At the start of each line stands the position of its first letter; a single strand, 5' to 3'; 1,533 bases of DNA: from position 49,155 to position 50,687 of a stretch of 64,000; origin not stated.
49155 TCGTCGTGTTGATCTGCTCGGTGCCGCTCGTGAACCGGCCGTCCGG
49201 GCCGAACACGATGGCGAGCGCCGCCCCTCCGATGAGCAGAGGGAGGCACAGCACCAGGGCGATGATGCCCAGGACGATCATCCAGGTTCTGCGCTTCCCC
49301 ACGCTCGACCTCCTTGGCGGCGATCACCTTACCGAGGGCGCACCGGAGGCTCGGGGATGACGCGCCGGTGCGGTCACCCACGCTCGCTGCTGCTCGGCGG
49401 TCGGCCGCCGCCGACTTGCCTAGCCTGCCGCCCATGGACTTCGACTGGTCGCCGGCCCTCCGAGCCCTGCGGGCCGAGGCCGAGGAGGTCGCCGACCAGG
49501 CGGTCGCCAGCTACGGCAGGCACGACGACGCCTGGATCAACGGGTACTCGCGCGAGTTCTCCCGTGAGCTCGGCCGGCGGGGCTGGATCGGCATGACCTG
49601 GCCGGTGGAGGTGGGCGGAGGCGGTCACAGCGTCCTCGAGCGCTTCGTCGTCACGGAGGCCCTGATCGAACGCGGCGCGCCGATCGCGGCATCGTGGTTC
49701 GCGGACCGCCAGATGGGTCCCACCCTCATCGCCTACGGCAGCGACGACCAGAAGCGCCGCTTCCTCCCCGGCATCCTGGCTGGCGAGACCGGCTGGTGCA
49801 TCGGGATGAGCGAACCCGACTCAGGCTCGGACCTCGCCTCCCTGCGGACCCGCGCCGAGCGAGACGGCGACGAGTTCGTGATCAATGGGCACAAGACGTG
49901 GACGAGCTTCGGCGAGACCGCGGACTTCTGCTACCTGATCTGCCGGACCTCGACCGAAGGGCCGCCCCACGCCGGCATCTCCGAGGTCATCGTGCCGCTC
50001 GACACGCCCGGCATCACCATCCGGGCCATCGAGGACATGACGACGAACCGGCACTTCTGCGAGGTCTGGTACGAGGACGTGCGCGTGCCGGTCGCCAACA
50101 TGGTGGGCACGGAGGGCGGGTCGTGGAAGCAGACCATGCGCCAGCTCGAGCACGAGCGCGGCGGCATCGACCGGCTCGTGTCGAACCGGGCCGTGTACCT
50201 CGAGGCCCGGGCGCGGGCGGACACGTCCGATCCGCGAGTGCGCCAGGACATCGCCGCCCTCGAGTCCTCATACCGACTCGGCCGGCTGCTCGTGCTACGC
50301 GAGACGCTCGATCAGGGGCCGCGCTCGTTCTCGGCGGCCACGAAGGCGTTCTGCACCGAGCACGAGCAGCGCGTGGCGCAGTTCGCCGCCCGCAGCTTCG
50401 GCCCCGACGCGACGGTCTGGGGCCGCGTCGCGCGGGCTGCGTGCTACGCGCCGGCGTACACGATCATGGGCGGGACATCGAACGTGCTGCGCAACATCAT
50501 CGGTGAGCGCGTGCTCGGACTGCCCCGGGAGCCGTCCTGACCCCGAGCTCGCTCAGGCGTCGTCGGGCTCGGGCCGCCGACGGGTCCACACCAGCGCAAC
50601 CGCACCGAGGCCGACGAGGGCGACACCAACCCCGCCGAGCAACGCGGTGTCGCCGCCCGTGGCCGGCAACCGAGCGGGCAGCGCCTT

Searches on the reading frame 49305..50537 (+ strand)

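Call 37: search_protein_families(library=pfam, max_evalue=0.001, proteins=[window:49305-50537:+])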
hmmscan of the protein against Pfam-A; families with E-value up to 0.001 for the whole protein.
seq(411 aa): 3 families
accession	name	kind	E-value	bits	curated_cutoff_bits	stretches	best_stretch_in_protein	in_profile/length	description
PF02770.24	Acyl-CoA_dh_M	-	5.3e-23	81.4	33.3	1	165-259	1-97/97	Acyl-CoA dehydrogenase, middle domain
PF02771.21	Acyl-CoA_dh_N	-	4.8e-20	72.5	22.9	1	51-161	3-113/113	Acyl-CoA dehydrogenase, N-terminal domain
PF00441.29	Acyl-CoA_dh_1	-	2.5e-11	44.4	22.4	1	274-404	4-150/150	Acyl-CoA dehydrogenase, C-terminal domain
